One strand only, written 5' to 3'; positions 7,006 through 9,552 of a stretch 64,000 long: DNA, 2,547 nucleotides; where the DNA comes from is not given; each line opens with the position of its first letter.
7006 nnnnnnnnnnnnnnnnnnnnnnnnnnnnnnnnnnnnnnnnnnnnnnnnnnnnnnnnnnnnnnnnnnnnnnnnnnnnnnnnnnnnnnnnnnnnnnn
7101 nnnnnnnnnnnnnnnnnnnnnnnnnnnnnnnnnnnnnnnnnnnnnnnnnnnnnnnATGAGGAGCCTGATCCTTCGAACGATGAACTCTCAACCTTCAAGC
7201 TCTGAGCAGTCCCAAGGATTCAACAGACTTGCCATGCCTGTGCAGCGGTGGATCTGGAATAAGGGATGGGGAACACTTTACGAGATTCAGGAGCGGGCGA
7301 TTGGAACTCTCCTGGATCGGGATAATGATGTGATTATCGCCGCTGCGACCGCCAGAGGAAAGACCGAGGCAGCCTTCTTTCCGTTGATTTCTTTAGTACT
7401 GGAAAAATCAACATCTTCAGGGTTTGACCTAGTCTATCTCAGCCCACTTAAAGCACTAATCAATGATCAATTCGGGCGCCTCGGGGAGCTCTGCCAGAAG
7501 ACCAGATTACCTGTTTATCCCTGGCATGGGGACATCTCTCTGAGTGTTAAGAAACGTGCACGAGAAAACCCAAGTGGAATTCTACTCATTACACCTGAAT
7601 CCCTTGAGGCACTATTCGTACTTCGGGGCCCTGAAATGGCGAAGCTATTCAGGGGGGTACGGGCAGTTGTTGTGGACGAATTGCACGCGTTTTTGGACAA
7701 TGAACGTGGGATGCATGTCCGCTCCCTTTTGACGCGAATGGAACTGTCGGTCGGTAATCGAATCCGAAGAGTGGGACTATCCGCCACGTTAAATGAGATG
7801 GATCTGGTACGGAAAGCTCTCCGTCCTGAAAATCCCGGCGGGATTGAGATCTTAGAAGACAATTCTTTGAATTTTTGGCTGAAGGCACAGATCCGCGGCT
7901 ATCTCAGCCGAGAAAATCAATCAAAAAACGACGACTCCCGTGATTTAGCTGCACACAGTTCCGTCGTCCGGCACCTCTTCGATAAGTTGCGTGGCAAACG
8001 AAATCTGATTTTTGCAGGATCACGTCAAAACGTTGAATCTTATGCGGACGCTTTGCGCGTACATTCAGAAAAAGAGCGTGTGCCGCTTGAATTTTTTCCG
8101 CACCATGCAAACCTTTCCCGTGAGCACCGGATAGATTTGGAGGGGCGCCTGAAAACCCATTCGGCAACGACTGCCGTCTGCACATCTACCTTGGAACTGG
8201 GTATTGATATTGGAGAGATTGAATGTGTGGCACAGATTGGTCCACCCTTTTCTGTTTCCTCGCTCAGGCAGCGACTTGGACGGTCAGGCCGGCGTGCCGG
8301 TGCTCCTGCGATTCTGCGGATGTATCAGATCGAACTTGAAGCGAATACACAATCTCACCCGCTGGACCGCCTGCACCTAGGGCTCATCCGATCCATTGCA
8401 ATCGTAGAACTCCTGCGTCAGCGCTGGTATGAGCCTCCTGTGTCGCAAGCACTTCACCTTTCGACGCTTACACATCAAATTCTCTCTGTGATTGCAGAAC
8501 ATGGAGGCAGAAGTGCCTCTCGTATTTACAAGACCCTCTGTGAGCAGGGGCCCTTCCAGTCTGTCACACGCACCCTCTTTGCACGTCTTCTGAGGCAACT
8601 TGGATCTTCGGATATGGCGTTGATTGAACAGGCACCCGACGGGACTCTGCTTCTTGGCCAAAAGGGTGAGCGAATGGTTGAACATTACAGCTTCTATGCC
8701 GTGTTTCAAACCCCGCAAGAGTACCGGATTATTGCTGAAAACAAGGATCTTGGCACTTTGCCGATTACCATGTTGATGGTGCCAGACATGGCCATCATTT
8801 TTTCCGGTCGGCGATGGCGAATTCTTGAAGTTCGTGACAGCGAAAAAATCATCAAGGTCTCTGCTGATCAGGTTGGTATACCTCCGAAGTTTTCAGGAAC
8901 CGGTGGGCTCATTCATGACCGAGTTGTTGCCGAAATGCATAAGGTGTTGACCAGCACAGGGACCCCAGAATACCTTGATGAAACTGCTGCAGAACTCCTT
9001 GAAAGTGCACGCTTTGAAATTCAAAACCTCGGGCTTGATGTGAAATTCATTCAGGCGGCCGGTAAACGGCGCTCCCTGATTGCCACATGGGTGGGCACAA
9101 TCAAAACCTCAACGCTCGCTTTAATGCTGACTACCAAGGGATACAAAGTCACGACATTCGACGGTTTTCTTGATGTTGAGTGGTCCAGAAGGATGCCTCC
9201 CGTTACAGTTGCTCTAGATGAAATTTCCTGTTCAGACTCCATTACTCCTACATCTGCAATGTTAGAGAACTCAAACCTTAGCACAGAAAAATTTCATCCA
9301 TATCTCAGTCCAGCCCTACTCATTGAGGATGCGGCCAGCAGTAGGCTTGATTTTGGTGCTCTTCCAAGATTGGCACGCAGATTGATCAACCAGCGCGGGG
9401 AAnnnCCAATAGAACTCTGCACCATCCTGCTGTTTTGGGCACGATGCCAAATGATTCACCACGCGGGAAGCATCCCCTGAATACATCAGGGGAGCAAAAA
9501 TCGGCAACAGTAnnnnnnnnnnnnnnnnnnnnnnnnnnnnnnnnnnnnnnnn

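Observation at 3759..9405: Intact TerB / DUF2791-like ATPase / DExH-helicase cassette with Shango anti-phage architecture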

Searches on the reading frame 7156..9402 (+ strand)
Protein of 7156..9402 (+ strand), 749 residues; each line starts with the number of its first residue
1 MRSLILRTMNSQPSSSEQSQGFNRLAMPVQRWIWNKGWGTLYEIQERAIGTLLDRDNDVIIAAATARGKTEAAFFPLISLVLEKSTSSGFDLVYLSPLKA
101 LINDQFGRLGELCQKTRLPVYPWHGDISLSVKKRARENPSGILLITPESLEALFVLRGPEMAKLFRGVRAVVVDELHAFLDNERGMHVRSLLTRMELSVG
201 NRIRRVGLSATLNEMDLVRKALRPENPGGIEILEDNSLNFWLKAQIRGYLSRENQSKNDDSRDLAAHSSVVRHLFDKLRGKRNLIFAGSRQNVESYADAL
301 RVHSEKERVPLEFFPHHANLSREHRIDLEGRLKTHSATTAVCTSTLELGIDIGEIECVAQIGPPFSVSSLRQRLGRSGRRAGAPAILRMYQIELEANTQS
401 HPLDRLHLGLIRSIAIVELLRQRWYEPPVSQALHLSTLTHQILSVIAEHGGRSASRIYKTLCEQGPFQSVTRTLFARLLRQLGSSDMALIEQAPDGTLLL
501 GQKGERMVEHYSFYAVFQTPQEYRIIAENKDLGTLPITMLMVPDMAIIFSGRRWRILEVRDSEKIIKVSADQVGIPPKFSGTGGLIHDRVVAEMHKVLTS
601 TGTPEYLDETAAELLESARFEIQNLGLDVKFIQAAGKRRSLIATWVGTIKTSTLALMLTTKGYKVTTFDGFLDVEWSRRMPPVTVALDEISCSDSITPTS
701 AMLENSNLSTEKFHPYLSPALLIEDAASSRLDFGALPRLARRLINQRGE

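Call 5: search_protein_families(library=pfam, proteins=[window:7156-9402:+], max_evalue=0.01)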
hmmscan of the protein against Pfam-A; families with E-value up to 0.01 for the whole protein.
window:7156-9402:+ (749 aa): 3 families
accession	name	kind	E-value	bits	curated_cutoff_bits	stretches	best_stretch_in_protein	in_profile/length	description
PF00270.35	DEAD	-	2.1e-28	99.6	26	1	43-213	2-161/167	DEAD/DEAH box helicase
PF00271.37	Helicase_C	-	4.2e-15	56.4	23.5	1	270-380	5-109/110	Helicase conserved C-terminal domain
PF04851.21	ResIII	-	0.00013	22.4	22.5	1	41-213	4-163/164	Type III restriction enzyme, res subunit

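Call 6: search_protein_families(library=padloc, proteins=[window:7156-9402:+], max_evalue=0.01)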
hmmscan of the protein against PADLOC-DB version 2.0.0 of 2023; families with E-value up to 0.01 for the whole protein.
window:7156-9402:+ (749 aa): 55 families (the best 25 are shown)
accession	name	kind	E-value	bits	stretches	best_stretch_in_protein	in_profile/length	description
PDLC03960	SngC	-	2e-251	834.8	1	19-741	3-718/720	-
PDLC02503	BrxHI|BrxHII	-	1.3e-114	382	1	20-685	3-635/698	BrxHI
PDLC02501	BrxHI|BrxHII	-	1.4e-71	239.8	1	25-625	7-579/925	BrxHI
PDLC02897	DpdJ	-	1.3e-29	100.8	1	56-385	114-456/1570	DpdJ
PDLC03928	PsyrT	-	1.3e-14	51.4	2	246-381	207-336/689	-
PDLC00037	DruE3|DruE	-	3.3e-14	49.6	2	316-385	1036-1105/2055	SNF2 family N-terminal domain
PDLC00013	DruE1|DruE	-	3.3e-13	46.4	2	42-115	93-173/1776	SNF2 family N-terminal domain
PDLC00036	DruE3|DruE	-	1.7e-12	43.3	2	316-383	1029-1096/2023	SNF2 family N-terminal domain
PDLC01252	Cas3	-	5.9e-12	43.6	1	59-382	2-290/324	CAS-I; effector_G3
PDLC02864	DpdF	-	1.5e-11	41.8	1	266-386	220-333/610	DpdF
PDLC02870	DpdF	-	1.6e-11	41.5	1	38-385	11-324/534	DpdF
PDLC00035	DruE3|DruE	-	6.1e-11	38.7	1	316-383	1039-1106/1460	SNF2 family N-terminal domain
PDLC00188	HamB1|HamB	-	9.9e-11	38.4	2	60-220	262-417/1037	DEAD-box helicase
PDLC02569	DrmA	-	3.7e-10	36.2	1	322-383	814-876/1095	DrmA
PDLC00938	Cas3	-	7.5e-10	36.6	1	170-379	127-318/358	CRISPR-associated helicase Cas3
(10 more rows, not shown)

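Call 7: search_protein_families(library=ncbifam, proteins=[window:7156-9402:+], max_evalue=0.01)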
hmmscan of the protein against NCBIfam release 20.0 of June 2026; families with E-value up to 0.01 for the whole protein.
window:7156-9402:+ (749 aa): 23 families
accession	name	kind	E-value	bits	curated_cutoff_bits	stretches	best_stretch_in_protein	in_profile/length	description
TIGR04121.1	DEXH_lig_assoc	equivalog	3e-59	200.6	850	1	29-617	3-581/804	ligase-associated DNA damage response DEXH box helicase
NF010338.0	PRK13767.1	equivalog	4.9e-51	173.9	849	1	12-382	6-387/877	ATP-dependent helicase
TIGR03817.1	DECH_helic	hypoth_equivalog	9.4e-28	96.9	874.1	1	22-382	18-375/742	helicase/secretion neighborhood putative DEAH-box helicase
NF007284.0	PRK09751.1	equivalog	1.1e-25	89.1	1496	2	314-383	353-422/1538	ATP-dependent helicase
NF002654.0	PRK02362.1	equivalog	4.5e-11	41.8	887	1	28-299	11-262/739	ATP-dependent DNA helicase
NF001308.0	PRK00254.1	equivalog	7.3e-10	37.7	1216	1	29-216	12-183/720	ATP-dependent DNA helicase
NF002251.0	PRK01172.1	equivalog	7.8e-10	37.6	891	1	41-304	23-260/674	ATP-dependent DNA helicase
NF008394.0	PRK11192.1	equivalog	8.1e-10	38.1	507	1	35-382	20-342/441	ATP-dependent RNA helicase SrmB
TIGR00614.1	recQ_fam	subfamily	1.1e-09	37.6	219.8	1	43-383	14-323/470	RecQ family ATP-dependent DNA helicase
NF053631.1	RNA_helic_CshA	equivalog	2.4e-09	36.6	646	1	28-383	9-333/434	degradosome RNA helicase CshA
TIGR01587.1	cas3_core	equivalog_domain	2.8e-09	36.6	102.45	1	170-379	127-318/358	CRISPR-associated helicase Cas3'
NF053711.1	RNA_heli_RhlE1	exception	3.6e-09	35.9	750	1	27-383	10-340/434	RNA helicase RhlE1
NF040935.1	helicase_Hel308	equivalog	1.6e-08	33.2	1200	1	29-225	15-194/704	ATP-dependent DNA helicase Hel308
TIGR01389.1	recQ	equivalog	8.8e-08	31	640.2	1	276-385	220-323/591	DNA helicase RecQ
NF041067.1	DpdJ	equivalog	4.2e-07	28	800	0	166-214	360-407/1482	protein DpdJ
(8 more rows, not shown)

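Call 33: search_solved_structures(query=window:7234-9402:+, max_evalue=0.001)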
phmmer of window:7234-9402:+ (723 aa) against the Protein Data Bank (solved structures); distinct sequences matched with E-value up to 0.001: 75 (the best 60 are shown).
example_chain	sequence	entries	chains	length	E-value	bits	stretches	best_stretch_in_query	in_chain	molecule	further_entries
5v9x_A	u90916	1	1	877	6.8e-27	97.3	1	27-357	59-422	ATP-dependent DNA helicase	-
7lhl_A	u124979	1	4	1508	2.8e-26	95.3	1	27-357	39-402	ATP-dependent DNA helicase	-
6qv3_A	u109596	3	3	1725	4.8e-24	87.9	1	13-271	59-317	Pre-mRNA splicing helicase-like protein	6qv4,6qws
5m59_A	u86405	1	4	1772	5.4e-24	87.8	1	13-271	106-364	Pre-mRNA splicing helicase-like protein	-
6znp_A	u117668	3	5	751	1.7e-20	76.2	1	11-362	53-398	Uncharacterized ATP-dependent helicase YprA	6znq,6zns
6qdv_B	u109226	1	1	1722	5.2e-20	74.6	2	10-213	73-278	U5 small nuclear ribonucleoprotein 200 kDa helicase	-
4f91_B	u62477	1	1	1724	5.2e-20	74.6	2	10-213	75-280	U5 small nuclear ribonucleoprotein 200 kDa helicase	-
4f92_B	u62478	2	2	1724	5.2e-20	74.6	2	10-213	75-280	U5 small nuclear ribonucleoprotein 200 kDa helicase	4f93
5urj_A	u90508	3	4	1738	5.4e-20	74.5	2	10-213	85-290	U5 small nuclear ribonucleoprotein 200 kDa helicase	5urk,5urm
4kit_B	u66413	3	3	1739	5.4e-20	74.5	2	10-213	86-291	U5 small nuclear ribonucleoprotein 200 kDa helicase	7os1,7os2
6s8q_B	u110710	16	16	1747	5.5e-20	74.5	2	10-213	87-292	U5 small nuclear ribonucleoprotein 200 kDa helicase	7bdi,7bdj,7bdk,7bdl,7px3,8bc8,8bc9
6s9i_B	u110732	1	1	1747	6.6e-20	74.2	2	10-213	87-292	U5 small nuclear ribonucleoprotein 200 kDa helicase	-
6s8o_B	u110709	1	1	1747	7.5e-20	74.1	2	10-213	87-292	U5 small nuclear ribonucleoprotein 200 kDa helicase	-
3jcr_C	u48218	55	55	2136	1.1e-19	73.5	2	10-213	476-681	hBrr2 | U5 small nuclear ribonucleoprotein 200 kDa helicase | Brr2, U5 small nuclear ribonucleoprotein 200 kDa helicase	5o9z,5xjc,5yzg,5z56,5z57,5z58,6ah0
8alz_B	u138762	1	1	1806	7.5e-17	64.2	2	10-190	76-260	Activating signal cointegrator 1 complex subunit 3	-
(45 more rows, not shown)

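Call 35: find_homologous_proteins(query=window:7234-9402:+, max_evalue=1e-20)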
Query window:7234-9402:+ (723 aa): 8000 proteins with E <= 1e-20 among 8000 candidates; the best 120 are listed.
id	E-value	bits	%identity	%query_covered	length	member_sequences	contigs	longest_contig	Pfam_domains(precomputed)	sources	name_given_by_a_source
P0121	0.0e+0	1577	98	100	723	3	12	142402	PF00270.36,PF00271.38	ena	-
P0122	0.0e+0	1305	81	100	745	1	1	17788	PF00270.36,PF00271.38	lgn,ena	-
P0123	0.0e+0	1289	80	100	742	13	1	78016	PF00270.36,PF00271.38,PF04851.22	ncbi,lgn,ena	-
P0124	0.0e+0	1171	74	99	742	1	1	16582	PF00270.36,PF00271.38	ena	-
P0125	0.0e+0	1126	72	100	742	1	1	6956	PF00270.36,PF00271.38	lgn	-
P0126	0.0e+0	1120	71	100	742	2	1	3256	PF00270.36,PF00271.38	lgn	-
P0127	0.0e+0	1110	71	99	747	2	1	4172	PF00270.36,PF00271.38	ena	-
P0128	0.0e+0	1107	69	100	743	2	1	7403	PF00270.36,PF00271.38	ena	-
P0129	0.0e+0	1100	69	99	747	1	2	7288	PF00270.36,PF00271.38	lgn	-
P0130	0.0e+0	1093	69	100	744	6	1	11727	PF00270.36,PF00271.38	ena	-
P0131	0.0e+0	1089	69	100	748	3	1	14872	PF00270.36,PF00271.38,PF04851.22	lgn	-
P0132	0.0e+0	1085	68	100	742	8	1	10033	PF00270.36,PF00271.38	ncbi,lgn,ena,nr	ncbi:MAG: DEAD/DEAH box helicase [Bacteroidota bacterium]|nr:DEAD/DEAH box helicase [Bacteroidota ba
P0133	0.0e+0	1082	69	99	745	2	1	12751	PF00270.36,PF00271.38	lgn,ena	-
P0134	0.0e+0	1080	70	98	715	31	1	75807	PF00270.36,PF00271.38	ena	-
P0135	0.0e+0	1078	68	99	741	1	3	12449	PF00270.36,PF00271.38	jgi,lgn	-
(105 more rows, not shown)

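Call 51: predict_structure(alignment_id=A3)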
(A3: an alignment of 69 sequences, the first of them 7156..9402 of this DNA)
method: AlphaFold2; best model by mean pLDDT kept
length: 749 residues; sequences in the alignment: 69
mean_pLDDT: 80.3   pTM: 0.83
mean pLDDT of the five models: 80.3, 73.6, 73.1, 72.8, 69.7
residues with pLDDT >= 90: 252; 70-90: 354; 50-70: 75; < 50: 68
segments of 3 or more residues with pLDDT < 50: 1-17, 254-263, 490-517, 575-583, 747-749
pLDDT, mean of each block of 10 residues (from residue 1): 34 48 90 83 87 90 74 91 80 86 82 88 82 89 90 83 92 83 82 91 89 72 86 75 90 48 70 93 84 88 93 82 78 86 68 78 82 66 82 82 89 93 77 87 79 83 90 92 64 44 39 46 80 70 73 78 84 50 70 95 94 96 92 91 93 91 88 92 94 83 75 81 88 91 69
secondary structure, 60 per line:
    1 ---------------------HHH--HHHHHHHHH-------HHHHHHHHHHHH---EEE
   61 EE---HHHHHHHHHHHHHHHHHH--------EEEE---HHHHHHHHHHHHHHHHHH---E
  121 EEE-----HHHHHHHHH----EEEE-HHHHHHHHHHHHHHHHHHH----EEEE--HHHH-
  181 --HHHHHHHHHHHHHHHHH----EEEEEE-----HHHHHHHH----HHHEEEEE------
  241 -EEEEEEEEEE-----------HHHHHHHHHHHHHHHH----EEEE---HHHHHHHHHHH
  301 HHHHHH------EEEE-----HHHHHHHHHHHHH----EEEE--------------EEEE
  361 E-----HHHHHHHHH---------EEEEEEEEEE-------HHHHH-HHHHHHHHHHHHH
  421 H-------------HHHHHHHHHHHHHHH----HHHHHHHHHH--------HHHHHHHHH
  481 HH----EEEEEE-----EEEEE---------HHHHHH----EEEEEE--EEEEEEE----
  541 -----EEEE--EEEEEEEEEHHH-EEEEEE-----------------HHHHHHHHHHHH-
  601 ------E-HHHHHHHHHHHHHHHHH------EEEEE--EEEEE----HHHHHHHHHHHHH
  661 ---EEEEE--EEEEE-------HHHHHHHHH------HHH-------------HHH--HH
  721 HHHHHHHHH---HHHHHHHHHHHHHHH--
elements in order (helices of 4 or more, strands of 3 or more residues): H27-35 H43-54 E58-62 H66-83 E92-95 H99-116 E120-123 H129-137 E142-145 H147-165 E170-173 H176-179 H183-199 E204-209 H215-222 E230-234 E242-251 H263-278 E283-286 H290-306 E313-316 H322-334 E339-342 E357-361 H367-375 E385-394 H402-406 H408-421 H435-449 H454-463 H472-482 E487-492 E498-502 H512-517 E522-527 E530-536 E546-549 E552-560 E565-570 H588-599 H609-625 E632-636 E639-643 H648-660 E664-668 E671-675 H683-691 H719-729 H733-747

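Call 54: fold_search(model_id=the predicted structure, library=pdb)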
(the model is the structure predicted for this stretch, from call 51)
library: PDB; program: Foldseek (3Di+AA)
matches with E <= 10: 1610; with E <= 0.001: 811
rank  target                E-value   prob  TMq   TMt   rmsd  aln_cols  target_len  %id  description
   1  5v9x_A                8.2e-26  1.00  0.66  0.64   8.1       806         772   21  Structure of Mycobacterium smegmatis helicase Lhr bound to ssDNA and AMP-PNP (released 2017-12-06)
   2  6znp_A                9.3e-22  1.00  0.50  0.50  13.7       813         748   15  Crystal Structure of DUF1998 helicase MrfA bound to DNA (released 2020-11-25)
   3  6znp_B                4.7e-21  1.00  0.48  0.51   9.7       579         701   18  Crystal Structure of DUF1998 helicase MrfA bound to DNA (released 2020-11-25)
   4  6znq_B                2.3e-20  1.00  0.49  0.51   9.8       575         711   18  Crystal Structure of DUF1998 helicase MrfA bound to DNA and AMPPNP (released 2020-11-25)
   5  6zns                  7.0e-19  1.00  0.45  0.52   8.1       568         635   17  Crystal Structure of DUF1998 helicase MrfA (released 2020-11-25)
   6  3i5x_A                4.1e-17  1.00  0.42  0.60  11.2       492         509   17  Structure of Mss116p bound to ssRNA and AMP-PNP (released 2009-09-08)
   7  3sqw_A                6.3e-17  1.00  0.42  0.61  12.7       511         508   16  Structure of Mss116p (NTE deletion) bound to ssRNA and AMP-PNP (released 2011-10-12)
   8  4tz6_A                9.0e-16  1.00  0.41  0.59  10.3       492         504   17  DEAD-box helicase Mss116 bound to ssRNA and UDP-BeF (released 2015-01-28)
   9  6qws                  9.0e-16  1.00  0.45  0.22   8.0       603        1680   18  Crystal structure of the Ski2 RNA-helicase Brr2 from Chaetomium thermophilum in the apo state (released 2020-01-15)
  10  9bpa_A                1.2e-15  1.00  0.45  0.45   6.4       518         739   20  Human DNA polymerase theta helicase domain in complex with inhibitor AB25583, tetramer form (released 2024-08-28)
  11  6qv4                  2.4e-15  1.00  0.42  0.20   6.8       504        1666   21  Crystal structure of the Ski2 RNA-helicase Brr2 from Chaetomium thermophilum bound to ATP-gamma-S (released 2020-01-15)
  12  7gqs                  2.5e-15  1.00  0.36  0.59  12.0       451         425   18  Crystal Structure of Werner helicase fragment 517-945 in complex with ADP (released 2024-05-01)
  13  5dca_A                2.6e-15  1.00  0.44  0.18   6.3       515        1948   18  Crystal structure of yeast full length Brr2 in complex with Prp8 Jab1 domain (released 2015-12-16)
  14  8bcb_B                2.8e-15  1.00  0.46  0.22  13.8       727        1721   15  Human Brr2 Helicase Region in complex with C-tail deleted Jab1 and compound 34 (released 2023-03-08)
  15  5urm_A                3.5e-15  1.00  0.45  0.22  15.8       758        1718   16  Crystal structure of human BRR2 in complex with T-1206548 (released 2017-07-19)
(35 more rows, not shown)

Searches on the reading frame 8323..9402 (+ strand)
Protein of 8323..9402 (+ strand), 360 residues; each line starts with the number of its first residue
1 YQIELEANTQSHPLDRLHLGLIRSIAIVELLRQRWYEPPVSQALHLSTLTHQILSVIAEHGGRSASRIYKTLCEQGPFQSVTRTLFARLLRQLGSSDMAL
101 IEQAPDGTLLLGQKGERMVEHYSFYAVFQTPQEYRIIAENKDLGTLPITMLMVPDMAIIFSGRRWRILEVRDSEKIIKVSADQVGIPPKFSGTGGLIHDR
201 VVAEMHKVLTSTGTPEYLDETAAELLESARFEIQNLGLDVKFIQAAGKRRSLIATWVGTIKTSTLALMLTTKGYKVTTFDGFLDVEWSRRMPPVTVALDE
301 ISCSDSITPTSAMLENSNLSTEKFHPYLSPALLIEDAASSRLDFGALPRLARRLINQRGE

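Call 29: search_protein_families(library=pfam, proteins=[window:8323-9402:+], max_evalue=5)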
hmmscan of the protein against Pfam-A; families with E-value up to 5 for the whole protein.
window:8323-9402:+ (360 aa): 2 families
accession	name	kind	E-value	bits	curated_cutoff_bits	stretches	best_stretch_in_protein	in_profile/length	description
PF19306.5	WH_Lhr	-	0.16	11.8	27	0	153-182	134-163/168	Large helicase-related protein, winged helix domain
PF14947.12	HTH_45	-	0.38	11.2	25.5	0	303-329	15-41/77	Winged helix-turn-helix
